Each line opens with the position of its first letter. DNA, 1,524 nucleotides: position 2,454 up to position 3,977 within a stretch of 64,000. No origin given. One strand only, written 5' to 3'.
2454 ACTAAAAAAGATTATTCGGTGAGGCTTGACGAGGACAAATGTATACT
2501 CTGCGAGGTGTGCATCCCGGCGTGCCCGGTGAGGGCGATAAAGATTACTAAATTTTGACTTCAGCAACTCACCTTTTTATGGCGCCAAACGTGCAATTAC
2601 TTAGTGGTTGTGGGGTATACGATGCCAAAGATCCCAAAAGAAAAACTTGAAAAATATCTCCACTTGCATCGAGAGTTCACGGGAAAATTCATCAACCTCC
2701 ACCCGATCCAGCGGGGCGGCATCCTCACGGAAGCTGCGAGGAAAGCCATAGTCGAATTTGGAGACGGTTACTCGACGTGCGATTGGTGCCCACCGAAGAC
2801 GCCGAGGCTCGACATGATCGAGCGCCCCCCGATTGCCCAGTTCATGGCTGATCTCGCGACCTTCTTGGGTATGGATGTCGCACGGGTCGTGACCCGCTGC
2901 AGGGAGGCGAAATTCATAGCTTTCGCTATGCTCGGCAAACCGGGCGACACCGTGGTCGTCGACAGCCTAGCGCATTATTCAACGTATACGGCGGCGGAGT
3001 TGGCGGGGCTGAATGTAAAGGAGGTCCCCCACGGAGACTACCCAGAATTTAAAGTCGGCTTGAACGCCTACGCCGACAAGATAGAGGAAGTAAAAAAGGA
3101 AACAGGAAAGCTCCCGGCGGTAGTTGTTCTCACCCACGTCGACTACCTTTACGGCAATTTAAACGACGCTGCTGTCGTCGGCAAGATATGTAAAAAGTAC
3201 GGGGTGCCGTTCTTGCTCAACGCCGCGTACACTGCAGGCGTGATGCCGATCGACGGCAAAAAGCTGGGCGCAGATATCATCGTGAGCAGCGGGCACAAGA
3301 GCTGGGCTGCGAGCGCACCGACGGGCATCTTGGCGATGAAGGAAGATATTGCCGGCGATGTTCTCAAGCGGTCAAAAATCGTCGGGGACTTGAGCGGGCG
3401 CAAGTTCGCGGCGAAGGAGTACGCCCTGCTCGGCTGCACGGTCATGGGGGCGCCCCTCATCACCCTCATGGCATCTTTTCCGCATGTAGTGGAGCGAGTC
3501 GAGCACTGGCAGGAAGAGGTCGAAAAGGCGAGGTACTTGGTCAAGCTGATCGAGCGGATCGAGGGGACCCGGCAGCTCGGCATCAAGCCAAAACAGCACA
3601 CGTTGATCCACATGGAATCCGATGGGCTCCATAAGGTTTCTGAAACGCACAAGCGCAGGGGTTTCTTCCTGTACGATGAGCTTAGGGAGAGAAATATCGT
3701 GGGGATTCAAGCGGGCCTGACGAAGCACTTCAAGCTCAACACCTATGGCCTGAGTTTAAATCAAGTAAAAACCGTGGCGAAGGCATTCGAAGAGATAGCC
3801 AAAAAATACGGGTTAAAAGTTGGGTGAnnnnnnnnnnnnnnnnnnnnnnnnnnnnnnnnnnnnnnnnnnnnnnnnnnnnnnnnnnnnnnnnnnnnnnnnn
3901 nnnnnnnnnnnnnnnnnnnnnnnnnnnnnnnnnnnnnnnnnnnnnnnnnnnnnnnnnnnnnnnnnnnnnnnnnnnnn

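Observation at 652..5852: Sulfide-based cysteine/homocysteine/Fe-S operon: Hcy synthase + NIL-ferredoxin + SepCysS + SufC + SufBD with a convergent tRNA-Cys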

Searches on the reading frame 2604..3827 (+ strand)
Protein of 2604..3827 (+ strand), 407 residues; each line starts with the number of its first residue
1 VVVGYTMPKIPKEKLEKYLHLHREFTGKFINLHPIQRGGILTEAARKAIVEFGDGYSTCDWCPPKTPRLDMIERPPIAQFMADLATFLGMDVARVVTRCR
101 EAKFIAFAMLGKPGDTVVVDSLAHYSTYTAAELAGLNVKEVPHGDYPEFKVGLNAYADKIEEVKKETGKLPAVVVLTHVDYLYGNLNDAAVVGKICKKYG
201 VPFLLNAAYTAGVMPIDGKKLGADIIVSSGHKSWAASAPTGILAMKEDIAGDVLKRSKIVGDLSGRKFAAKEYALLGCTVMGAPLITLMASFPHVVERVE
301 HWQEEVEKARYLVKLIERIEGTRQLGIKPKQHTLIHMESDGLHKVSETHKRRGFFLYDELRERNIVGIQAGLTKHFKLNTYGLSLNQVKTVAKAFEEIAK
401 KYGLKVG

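Call 3: search_protein_families(library=pfam, proteins=[window:2604-3827:+], max_evalue=0.01)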
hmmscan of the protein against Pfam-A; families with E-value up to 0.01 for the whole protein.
window:2604-3827:+ (407 aa): 7 families
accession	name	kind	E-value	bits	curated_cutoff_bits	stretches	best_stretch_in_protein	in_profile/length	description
PF05889.19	SepSecS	-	1.2e-24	87.3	21.1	1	114-398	101-387/389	O-phosphoseryl-tRNA(Sec) selenium transferase, SepSecS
PF00266.25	Aminotran_5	-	2.3e-18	66.8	21.5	1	111-344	85-321/371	Aminotransferase class-V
PF00155.27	Aminotran_1_2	-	5.5e-09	36.1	19.7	1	80-247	47-235/361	Aminotransferase class I and II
PF01041.23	DegT_DnrJ_EryC1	-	4.6e-08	33.1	19.8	1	75-223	24-161/360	DegT/DnrJ/EryC1/StrS aminotransferase family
PF00282.25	Pyridoxal_deC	-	4.2e-06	26.2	27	1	118-213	148-241/375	Pyridoxal-dependent decarboxylase conserved domain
PF01212.27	Beta_elim_lyase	-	8.8e-06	25.7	27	1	78-322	35-271/288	Beta-eliminating lyase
PF01276.26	OKR_DC_1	-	0.00085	18.6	27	1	105-333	97-329/417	Orn/Lys/Arg decarboxylase, major domain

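Call 4: search_protein_families(library=ncbifam, proteins=[window:2604-3827:+], max_evalue=0.01)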
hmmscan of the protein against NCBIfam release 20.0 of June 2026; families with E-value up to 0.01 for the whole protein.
window:2604-3827:+ (407 aa): 26 families (the best 25 are shown)
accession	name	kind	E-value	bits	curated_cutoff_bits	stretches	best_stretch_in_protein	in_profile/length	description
NF006810.0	PRK09331.1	subfamily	9.8e-172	571.2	301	1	14-406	6-396/397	Sep-tRNA:Cys-tRNA synthetase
TIGR02539.1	SepCysS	equivalog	3.2e-156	520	365.25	1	23-402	2-369/370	O-phospho-L-seryl-tRNA:Cys-tRNA synthase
TIGR01977.1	am_tr_V_EF2568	hypoth_equivalog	4.2e-14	52.3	377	1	154-250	121-217/376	cysteine desulfurase family protein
NF040779.1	Sec_lyase_SclA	exception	1.2e-09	37.6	525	1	156-251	125-217/378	selenocysteine lyase SclA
TIGR01979.1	sufS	subfamily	8e-09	34.8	475.1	1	114-249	108-237/403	SufS family cysteine desulfurase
TIGR04343.1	egtE_PLP_lyase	equivalog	5.2e-08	32.1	400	1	158-251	133-221/370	ergothioneine biosynthesis PLP-dependent enzyme EgtE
NF041166.1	f2_encap_cargo1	exception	1.4e-07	31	800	1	113-244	334-457/623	family 2A encapsulin nanocompartment cargo protein cysteine desulfurase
TIGR03301.1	PhnW-AepZ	equivalog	6.3e-07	29.1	360.8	1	148-382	104-337/355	2-aminoethylphosphonate aminotransferase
NF010611.0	PRK14012.1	equivalog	4.7e-06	25.8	548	1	170-244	146-217/406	IscS subfamily cysteine desulfurase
TIGR00858.1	bioF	equivalog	9.6e-06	24.6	426.45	1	78-220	69-201/365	8-amino-7-oxononanoate synthase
TIGR02006.1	IscS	equivalog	1e-05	24.7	643.2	1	160-243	132-212/402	IscS subfamily cysteine desulfurase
NF047599.1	SerpalmtaseBetaP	equivalog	1.4e-05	24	500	1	82-221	95-225/394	serine palmitoyltransferase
TIGR01976.1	am_tr_V_VC1184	hypoth_equivalog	1.7e-05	24.3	352.35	1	106-253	98-239/401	cysteine desulfurase-like protein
NF046070.1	PyrdoxPyrvTramin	equivalog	4.8e-05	22.4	600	1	162-246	120-206/369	pyridoxamine--pyruvate transaminase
TIGR02326.1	transamin_PhnW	equivalog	0.00018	20.7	400.8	1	158-233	118-192/363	2-aminoethylphosphonate--pyruvate transaminase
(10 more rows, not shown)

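Call 10: find_homologous_proteins(query=window:2604-3827:+, max_evalue=1e-20)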
Query window:2604-3827:+ (407 aa): 1647 proteins with E <= 1e-20 among 8000 candidates; the best 120 are listed.
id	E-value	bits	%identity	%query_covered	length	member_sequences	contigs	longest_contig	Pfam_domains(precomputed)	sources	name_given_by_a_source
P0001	5.5e-260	880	95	100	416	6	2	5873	PF00282.26,PF00155.28,PF05889.20,PF00266.26,PF01212.28,PF01041.24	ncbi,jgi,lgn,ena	-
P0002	2.2e-242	822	91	98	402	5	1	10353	PF00155.28,PF05889.20,PF00266.26,PF01212.28,PF01041.24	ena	-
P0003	2.2e-234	796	87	99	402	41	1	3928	PF00155.28,PF05889.20,PF00266.26,PF01212.28,PF01041.24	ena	-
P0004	8.8e-232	787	85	99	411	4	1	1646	PF00282.26,PF00155.28,PF05889.20,PF00266.26,PF01212.28,PF01041.24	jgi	-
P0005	2.5e-231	786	87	98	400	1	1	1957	PF00282.26,PF00155.28,PF05889.20,PF00266.26,PF01212.28,PF01041.24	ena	-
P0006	7.6e-221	751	82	99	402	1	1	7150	PF00155.28,PF05889.20,PF00266.26,PF01212.28,PF01041.24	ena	-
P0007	2.0e-219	747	81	99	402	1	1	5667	PF00155.28,PF05889.20,PF00266.26,PF01212.28,PF01041.24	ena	-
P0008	6.5e-217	738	81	98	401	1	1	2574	PF00155.28,PF05889.20,PF00266.26,PF01212.28,PF01041.24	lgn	-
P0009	2.2e-216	737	80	99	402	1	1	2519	PF00282.26,PF00155.28,PF05889.20,PF00266.26,PF01212.28,PF01041.24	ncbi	-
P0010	1.8e-215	734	80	99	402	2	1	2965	PF00282.26,PF00155.28,PF05889.20,PF00266.26,PF01212.28,PF01041.24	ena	-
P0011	2.9e-214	730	80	98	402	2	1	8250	PF00282.26,PF00155.28,PF05889.20,PF00266.26,PF01212.28,PF01041.24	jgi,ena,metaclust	metaclust:\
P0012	1.1e-213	728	80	99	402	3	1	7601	PF00282.26,PF00155.28,PF05889.20,PF00266.26,PF01212.28,PF01041.24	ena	-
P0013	1.2e-213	728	80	98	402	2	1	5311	PF00155.28,PF05889.20,PF00266.26,PF01212.28,PF01041.24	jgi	-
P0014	3.1e-213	726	80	99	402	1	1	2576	PF00282.26,PF00155.28,PF05889.20,PF00266.26,PF01041.24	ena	-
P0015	4.3e-213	726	80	99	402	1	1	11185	PF00155.28,PF05889.20,PF00266.26,PF01041.24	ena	-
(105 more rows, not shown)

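Call 12: find_related_loci(query=A1, collection=genome_contigs, flank=10000)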
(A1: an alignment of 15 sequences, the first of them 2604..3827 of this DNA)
Query A1 (407 aa) in genome_contigs; peptide patterns used: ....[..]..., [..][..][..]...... (x = any residue, [..] = any of these).
172 stretches matched a pattern; 156 encode a relative of the query (tblastn E <= 1e-3); the best 80 are kept; 80 distinct loci.
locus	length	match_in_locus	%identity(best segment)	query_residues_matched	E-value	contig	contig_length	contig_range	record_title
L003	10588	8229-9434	87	7-407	0e+0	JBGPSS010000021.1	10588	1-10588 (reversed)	MAG: Candidatus Hadarchaeia archaeon isolate OBJ1_062018_130_12 k141_349611_length_10588_cov_10.0000, whole genome shotg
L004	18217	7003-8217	83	4-407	0e+0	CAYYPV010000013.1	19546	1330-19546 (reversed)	MAG TPA_asm: uncultured Candidatus Bathyarchaeia archaeon isolate SRP140028_co1_630 genome assembly, contig: k141_356312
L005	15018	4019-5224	80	4-404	0e+0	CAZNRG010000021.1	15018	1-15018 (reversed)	MAG TPA_asm: Candidatus Hadarchaeota archaeon isolate SRP239594_co1_76 genome assembly, contig: NODE_1802_length_15018_c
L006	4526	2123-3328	79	7-407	0e+0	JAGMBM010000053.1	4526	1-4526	MAG: Hadesarchaea archaeon isolate RS_16_21 ZL425.bin.21.fa_53, whole genome shotgun sequence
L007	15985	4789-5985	80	7-404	0e+0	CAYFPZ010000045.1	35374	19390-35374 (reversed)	MAG TPA_asm: Candidatus Hadarchaeota archaeon isolate ERP108616_co1_256 genome assembly, contig: k119_1090618, whole gen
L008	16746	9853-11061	79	5-406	0e+0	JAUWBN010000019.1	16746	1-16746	MAG: Hadesarchaea archaeon isolate CSMAG_1321 CSMAG_1321_k141_1126696_length_16746_cov_15.7660, whole genome shotgun seq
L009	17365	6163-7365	80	7-406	0e+0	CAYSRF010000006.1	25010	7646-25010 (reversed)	MAG TPA_asm: Candidatus Hadarchaeota archaeon isolate SRP239594_co1_80 genome assembly, contig: NODE_638_length_25010_co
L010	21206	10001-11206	78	6-406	0e+0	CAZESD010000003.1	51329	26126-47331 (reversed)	MAG TPA_asm: Candidatus Hadarchaeota archaeon isolate SRP239594_co1_156 genome assembly, contig: NODE_77_length_51329_co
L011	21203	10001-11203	79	7-406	0e+0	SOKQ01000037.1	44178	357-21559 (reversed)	MAG: Hadesarchaea archaeon isolate E44_bin86 NODE_173_length_44178_cov_12.910500, whole genome shotgun sequence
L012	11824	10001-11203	79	7-406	0e+0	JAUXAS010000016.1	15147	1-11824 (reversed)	MAG: Hadesarchaea archaeon isolate CSMAG_2768 CSMAG_2768_k141_723295_length_15147_cov_11.9677, whole genome shotgun sequ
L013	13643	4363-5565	79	7-406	0e+0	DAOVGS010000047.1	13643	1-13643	MAG TPA_asm: Hadesarchaea archaeon isolate CSMAG_1141 CSMAG_1141_k141_44793_length_13643_cov_7.3571, whole genome shotgu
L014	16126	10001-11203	78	7-406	0e+0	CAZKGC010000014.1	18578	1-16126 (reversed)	MAG TPA_asm: Candidatus Hadarchaeota archaeon isolate binchicken_co395_48 genome assembly, contig: NODE_598_length_18578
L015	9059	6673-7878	78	7-407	0e+0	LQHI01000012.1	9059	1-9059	MAG: Hadesarchaea archaeon DG-33 contigWOR1_52_54_11471, whole genome shotgun sequence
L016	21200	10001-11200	77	6-404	0e+0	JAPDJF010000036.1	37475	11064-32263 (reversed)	MAG: Hadesarchaea archaeon isolate S4B3_HD70 c_000000000374, whole genome shotgun sequence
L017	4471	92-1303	76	4-406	0e+0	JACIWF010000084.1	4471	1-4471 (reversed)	MAG: Hadesarchaea archaeon isolate MAG-18 Hadesarchaeota_A3_bin10_Scaffold_84, whole genome shotgun sequence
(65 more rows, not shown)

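Call 46: find_encoding_contigs(protein=P0001, flank=10000, max_places=3)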
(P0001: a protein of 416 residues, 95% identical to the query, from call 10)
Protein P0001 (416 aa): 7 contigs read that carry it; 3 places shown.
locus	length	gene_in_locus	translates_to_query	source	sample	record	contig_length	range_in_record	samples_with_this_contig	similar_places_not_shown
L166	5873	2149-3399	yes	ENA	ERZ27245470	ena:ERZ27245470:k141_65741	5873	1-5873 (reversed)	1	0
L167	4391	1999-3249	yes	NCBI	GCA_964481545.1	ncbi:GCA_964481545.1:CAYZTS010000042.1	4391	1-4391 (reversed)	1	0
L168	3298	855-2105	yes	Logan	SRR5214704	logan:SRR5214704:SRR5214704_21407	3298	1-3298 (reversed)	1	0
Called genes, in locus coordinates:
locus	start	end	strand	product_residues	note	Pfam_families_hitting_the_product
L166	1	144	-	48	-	?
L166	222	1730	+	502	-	PF01837:HcyBio, PF00571:CBS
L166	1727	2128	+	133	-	PF09383:NIL, PF13187:Fer4_9 (faint), PF12838:Fer4_7 (weak), PF13237:Fer4_10 (weak), PF00037:Fer4 (weak), PF12837:Fer4_6 (weak), PF14697:Fer4_21, PF00037:Fer4, +6 more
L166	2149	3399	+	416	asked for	PF00155:Aminotran_1_2, PF01041:DegT_DnrJ_EryC1, PF01212:Beta_elim_lyase (weak), PF05889:SepSecS, PF00266:Aminotran_5, PF00282:Pyridoxal_deC (weak)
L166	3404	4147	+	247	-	PF02463:SMC_N (faint), PF00005:ABC_tran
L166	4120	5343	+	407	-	PF01458:SUFBD_core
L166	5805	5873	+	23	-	?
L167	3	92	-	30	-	?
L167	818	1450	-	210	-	-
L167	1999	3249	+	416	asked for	PF00155:Aminotran_1_2, PF01041:DegT_DnrJ_EryC1, PF01212:Beta_elim_lyase (weak), PF05889:SepSecS, PF00266:Aminotran_5, PF00282:Pyridoxal_deC (weak)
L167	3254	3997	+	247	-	PF02463:SMC_N (faint), PF00005:ABC_tran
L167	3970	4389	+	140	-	?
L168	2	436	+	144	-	?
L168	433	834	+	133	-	PF09383:NIL, PF12838:Fer4_7 (weak), PF13183:Fer4_8 (faint), PF13237:Fer4_10 (weak), PF00037:Fer4 (weak), PF12837:Fer4_6 (weak), PF14697:Fer4_21, PF00037:Fer4, +6 more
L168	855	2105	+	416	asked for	PF00155:Aminotran_1_2, PF01041:DegT_DnrJ_EryC1, PF01212:Beta_elim_lyase (weak), PF05889:SepSecS, PF00266:Aminotran_5, PF00282:Pyridoxal_deC (weak)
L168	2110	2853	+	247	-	PF02463:SMC_N (faint), PF00005:ABC_tran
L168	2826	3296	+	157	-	?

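Call 47: find_encoding_contigs(protein=P0002, flank=10000, max_places=3)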
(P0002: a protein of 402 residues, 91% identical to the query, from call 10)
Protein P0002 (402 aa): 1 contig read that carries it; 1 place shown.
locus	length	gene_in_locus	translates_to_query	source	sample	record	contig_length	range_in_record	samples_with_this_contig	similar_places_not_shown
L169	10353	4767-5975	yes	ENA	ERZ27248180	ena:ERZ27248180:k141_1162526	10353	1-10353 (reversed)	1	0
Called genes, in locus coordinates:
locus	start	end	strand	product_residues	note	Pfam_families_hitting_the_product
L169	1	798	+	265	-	?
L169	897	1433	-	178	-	-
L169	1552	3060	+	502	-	PF01837:HcyBio, PF00571:CBS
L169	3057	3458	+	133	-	PF09383:NIL, PF12838:Fer4_7 (weak), PF13237:Fer4_10 (weak), PF00037:Fer4 (weak), PF14697:Fer4_21, PF12838:Fer4_7, PF13187:Fer4_9 (weak), PF00037:Fer4, +6 more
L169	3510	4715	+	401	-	PF00155:Aminotran_1_2 (weak), PF00266:Aminotran_5, PF01053:Cys_Met_Meta_PP, PF01212:Beta_elim_lyase (weak), PF01041:DegT_DnrJ_EryC1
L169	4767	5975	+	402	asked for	PF00155:Aminotran_1_2, PF01041:DegT_DnrJ_EryC1, PF01212:Beta_elim_lyase, PF05889:SepSecS, PF00266:Aminotran_5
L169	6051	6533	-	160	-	PF01814:Hemerythrin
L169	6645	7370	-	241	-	PF14528:LAGLIDADG_3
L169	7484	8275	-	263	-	PF01946:Thi4, PF01266:DAO, PF01494:FAD_binding_3 (weak), PF07992:Pyr_redox_2, PF12831:FAD_oxidored, PF13450:NAD_binding_8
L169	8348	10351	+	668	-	?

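Call 48: search_solved_structures(query=window:2622-3827:+, max_evalue=1e-10, show_alignments=2)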
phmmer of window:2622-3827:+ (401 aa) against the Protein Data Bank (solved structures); distinct sequences matched with E-value up to 1e-10: 3.
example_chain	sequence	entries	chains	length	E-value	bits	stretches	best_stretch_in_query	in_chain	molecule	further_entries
3wkr_A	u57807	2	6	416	1.8e-120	405.9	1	8-394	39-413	O-phospho-L-seryl-tRNA:Cys-tRNA synthase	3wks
5x6b_I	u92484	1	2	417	1.8e-120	405.9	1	8-394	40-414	O-phospho-L-seryl-tRNA:Cys-tRNA synthase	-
2e7i_A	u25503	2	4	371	1.5e-105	356.7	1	19-396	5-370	Sep-tRNA:Cys-tRNA synthase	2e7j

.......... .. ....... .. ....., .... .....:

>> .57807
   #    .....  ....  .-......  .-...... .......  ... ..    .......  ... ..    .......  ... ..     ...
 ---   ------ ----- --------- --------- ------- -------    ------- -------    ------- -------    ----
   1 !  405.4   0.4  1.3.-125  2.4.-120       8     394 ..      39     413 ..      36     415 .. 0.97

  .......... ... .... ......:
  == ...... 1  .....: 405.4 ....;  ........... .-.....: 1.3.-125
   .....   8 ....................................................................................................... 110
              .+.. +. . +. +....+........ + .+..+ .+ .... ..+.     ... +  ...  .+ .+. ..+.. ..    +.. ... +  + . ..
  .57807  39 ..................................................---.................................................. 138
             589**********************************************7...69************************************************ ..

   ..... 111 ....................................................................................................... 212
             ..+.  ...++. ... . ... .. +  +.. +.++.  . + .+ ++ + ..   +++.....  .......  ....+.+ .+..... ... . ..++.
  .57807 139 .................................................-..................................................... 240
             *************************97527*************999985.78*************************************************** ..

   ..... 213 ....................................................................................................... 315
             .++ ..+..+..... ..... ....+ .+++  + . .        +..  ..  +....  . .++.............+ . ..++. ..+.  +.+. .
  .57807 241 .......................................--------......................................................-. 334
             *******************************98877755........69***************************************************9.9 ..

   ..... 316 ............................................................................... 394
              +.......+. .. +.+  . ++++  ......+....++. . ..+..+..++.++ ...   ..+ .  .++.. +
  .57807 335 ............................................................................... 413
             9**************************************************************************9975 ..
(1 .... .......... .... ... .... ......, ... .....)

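Call 53: search_protein_families(library=pfam, proteins=[L011:8974-9255:+, L011:9292-9993:+, L003:7193-8221:+, L169:3510-4715:+, L003:2076-2747:+, L003:2725-3660:-, L003:133-1272:+], max_evalue=0.001)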
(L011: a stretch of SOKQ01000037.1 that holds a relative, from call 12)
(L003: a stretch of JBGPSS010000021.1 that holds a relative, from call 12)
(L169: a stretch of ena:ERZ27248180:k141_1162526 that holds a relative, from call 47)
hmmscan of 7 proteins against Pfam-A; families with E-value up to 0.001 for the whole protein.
L011:8974-9255:+ (93 aa): 1 family
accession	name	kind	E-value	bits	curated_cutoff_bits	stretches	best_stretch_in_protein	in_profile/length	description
PF02597.26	ThiS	-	7.9e-15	55.6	22.5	1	6-93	2-76/76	ThiS family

L011:9292-9993:+ (233 aa): 2 families
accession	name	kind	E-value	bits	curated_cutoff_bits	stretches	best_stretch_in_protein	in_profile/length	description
PF00899.27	ThiF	-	2.6e-70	236.7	28.1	1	3-227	7-238/238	ThiF family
PF03435.24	Sacchrp_dh_NADP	-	0.00021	22.1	25.1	0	19-138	1-99/129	Saccharopine dehydrogenase NADP binding domain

L003:7193-8221:+ (342 aa): 2 families
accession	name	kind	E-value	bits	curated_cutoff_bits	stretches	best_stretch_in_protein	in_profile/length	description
PF00899.27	ThiF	-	1.5e-73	247.3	28.1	1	106-336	1-238/238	ThiF family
PF02597.26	ThiS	-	4.7e-14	53.1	22.5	1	10-96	1-76/76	ThiS family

L169:3510-4715:+ (401 aa): 5 families
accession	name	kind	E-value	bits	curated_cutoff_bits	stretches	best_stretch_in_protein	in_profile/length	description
PF00266.25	Aminotran_5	-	2e-138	461.8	21.5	1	19-389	1-371/371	Aminotransferase class-V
PF01041.23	DegT_DnrJ_EryC1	-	5e-12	46.2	19.8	1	76-196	36-151/360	DegT/DnrJ/EryC1/StrS aminotransferase family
PF01053.26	Cys_Met_Meta_PP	-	1.5e-09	37.4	27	1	102-219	89-201/381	Cys/Met metabolism PLP-dependent enzyme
PF00155.27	Aminotran_1_2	-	1.9e-07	31.1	19.7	1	69-192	50-187/361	Aminotransferase class I and II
PF01212.27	Beta_elim_lyase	-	7e-07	29.3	27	1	82-231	50-214/288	Beta-eliminating lyase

L003:2076-2747:+ (223 aa): 2 families
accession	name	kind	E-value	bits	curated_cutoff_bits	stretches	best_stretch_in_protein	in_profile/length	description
PF02568.20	ThiI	-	1.5e-42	145.9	20.5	1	3-187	4-192/197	Thiamine biosynthesis protein (ThiI)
PF06508.19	QueC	-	3.4e-06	27.2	22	0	124-170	140-186/210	Queuosine biosynthesis protein QueC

L003:2725-3660:- (311 aa): 2 families
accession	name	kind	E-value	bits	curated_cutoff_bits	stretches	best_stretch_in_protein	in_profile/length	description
PF20565.4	DUF6775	-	2.9e-102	342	27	1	47-299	2-257/259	Probable metallopeptidase family (DUF6775)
PF22529.2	DUF7001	-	3.7e-89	298.9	27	1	52-296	2-246/247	Family of unknown function (DUF7001)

L003:133-1272:+ (379 aa): 2 families
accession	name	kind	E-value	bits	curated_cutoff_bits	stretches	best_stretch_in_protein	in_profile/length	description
PF02774.23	Semialdhyde_dhC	-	1e-34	120.7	26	1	165-357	1-182/184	Semialdehyde dehydrogenase, dimerisation domain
PF01118.30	Semialdhyde_dh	-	5.2e-22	78.9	26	1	6-135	2-119/121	Semialdehyde dehydrogenase, NAD binding domain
